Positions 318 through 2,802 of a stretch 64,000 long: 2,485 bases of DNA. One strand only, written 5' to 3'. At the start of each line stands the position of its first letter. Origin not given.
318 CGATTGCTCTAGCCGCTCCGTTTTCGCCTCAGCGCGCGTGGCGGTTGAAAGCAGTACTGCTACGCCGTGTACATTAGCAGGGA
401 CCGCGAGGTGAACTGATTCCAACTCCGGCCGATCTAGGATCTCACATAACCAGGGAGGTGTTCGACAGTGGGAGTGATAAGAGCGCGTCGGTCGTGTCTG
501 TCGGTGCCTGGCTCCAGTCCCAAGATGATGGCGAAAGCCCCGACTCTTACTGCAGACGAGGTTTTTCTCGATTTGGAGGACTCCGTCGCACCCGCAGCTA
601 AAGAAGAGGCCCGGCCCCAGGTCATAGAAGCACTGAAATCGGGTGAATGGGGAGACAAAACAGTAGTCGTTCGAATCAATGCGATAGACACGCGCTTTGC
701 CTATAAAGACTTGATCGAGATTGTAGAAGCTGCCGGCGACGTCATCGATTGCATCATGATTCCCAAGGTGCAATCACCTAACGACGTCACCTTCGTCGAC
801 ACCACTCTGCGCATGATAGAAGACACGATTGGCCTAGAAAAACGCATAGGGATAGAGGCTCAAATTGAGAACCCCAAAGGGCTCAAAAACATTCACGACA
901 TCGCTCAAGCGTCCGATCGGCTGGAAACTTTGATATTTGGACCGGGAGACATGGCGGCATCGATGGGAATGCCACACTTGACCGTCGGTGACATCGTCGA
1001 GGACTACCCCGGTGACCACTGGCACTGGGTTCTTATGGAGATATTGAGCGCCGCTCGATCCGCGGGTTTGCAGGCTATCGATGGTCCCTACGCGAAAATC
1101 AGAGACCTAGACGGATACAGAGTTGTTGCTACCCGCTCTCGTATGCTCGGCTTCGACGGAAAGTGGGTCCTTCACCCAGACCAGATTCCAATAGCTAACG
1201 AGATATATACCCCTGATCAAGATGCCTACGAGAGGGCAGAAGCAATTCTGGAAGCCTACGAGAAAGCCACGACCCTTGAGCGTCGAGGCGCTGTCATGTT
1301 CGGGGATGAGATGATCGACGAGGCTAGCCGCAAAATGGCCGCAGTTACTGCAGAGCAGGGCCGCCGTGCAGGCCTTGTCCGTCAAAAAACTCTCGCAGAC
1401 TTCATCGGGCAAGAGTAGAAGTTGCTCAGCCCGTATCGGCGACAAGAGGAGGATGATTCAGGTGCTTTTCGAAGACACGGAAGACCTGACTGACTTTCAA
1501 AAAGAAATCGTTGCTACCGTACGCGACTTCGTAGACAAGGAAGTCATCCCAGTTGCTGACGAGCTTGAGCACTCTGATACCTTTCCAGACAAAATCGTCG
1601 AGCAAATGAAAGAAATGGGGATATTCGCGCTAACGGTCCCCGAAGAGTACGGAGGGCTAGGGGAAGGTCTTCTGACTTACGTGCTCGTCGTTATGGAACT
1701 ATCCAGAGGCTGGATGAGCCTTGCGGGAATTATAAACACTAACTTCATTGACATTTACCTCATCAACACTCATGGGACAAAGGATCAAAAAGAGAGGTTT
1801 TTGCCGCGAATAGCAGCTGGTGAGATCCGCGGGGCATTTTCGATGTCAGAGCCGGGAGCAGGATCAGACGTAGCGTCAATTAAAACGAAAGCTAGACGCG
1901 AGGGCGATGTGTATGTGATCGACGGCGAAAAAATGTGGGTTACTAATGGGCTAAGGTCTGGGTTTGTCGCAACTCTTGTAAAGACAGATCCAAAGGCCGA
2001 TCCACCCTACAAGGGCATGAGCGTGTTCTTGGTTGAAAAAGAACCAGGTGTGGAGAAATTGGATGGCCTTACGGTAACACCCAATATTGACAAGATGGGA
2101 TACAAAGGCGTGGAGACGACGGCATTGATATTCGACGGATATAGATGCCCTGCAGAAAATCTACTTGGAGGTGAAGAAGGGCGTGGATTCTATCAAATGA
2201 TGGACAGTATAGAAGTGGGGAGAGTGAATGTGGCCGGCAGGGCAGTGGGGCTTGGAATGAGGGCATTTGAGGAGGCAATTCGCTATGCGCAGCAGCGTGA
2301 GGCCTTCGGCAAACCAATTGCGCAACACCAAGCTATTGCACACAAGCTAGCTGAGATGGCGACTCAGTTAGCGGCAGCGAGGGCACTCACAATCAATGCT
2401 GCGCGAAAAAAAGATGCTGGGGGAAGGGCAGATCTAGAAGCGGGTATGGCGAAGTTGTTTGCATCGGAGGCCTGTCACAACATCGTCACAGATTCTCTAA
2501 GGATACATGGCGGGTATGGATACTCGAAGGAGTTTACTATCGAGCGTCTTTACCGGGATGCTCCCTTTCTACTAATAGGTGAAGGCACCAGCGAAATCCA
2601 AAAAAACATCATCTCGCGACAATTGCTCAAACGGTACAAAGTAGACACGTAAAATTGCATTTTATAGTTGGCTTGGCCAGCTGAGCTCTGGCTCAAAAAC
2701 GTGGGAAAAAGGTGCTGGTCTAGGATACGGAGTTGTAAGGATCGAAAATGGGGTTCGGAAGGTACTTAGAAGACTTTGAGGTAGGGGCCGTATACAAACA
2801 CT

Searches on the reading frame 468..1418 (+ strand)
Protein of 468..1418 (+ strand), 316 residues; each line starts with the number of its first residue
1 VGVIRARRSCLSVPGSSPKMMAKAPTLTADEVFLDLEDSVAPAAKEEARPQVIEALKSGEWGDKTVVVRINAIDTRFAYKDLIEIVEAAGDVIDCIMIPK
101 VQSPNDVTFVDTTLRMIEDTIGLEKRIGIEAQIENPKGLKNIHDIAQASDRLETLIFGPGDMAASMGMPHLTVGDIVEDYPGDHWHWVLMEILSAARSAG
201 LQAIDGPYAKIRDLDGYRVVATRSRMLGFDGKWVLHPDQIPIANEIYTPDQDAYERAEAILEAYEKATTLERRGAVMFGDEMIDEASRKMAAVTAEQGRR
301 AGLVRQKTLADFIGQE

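Call 28: search_protein_families(library=pfam, proteins=[window:468-1418:+], max_evalue=0.001)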
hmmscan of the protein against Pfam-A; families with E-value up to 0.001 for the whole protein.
window:468-1418:+ (316 aa): 4 families
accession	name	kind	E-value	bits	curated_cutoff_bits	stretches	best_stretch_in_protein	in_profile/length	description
PF03328.21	HpcH_HpaI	-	8.3e-45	153.2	25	1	8-237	1-221/221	HpcH/HpaI aldolase/citrate lyase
PF22484.2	DUF6986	-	4.5e-08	32.8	27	1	86-289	155-369/408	Domain of unknown function (DUF6986)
PF15617.12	C-C_Bond_Lyase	-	4.6e-08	33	28.4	1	225-267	246-288/320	C-C_Bond_Lyase of the TIM-Barrel fold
PF01274.28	MS_TIM-barrel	-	0.00061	19.3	26.4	0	225-249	197-221/248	Malate synthase, TIM barrel domain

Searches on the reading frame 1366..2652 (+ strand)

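Call 28: search_protein_families(library=pfam, proteins=[window:1366-2652:+], max_evalue=0.001)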
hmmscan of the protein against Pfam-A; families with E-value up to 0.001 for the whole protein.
window:1366-2652:+ (428 aa): 5 families
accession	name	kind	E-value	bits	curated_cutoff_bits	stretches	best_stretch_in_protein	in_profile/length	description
PF00441.29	Acyl-CoA_dh_1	-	2.2e-49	167.9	22.4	1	272-421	1-150/150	Acyl-CoA dehydrogenase, C-terminal domain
PF02771.21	Acyl-CoA_dh_N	-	1.5e-33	115.9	22.9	1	42-153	1-113/113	Acyl-CoA dehydrogenase, N-terminal domain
PF02770.24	Acyl-CoA_dh_M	-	1.4e-21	76.9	33.3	1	157-257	1-95/97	Acyl-CoA dehydrogenase, middle domain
PF08028.16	Acyl-CoA_dh_2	-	2.3e-17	64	22.7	1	290-399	4-123/134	Acyl-CoA dehydrogenase, C-terminal domain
PF22924.1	ACOX_C_alpha1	-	0.00075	19.8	27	0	305-414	49-162/169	Acyl-CoA oxidase, C-alpha1 domain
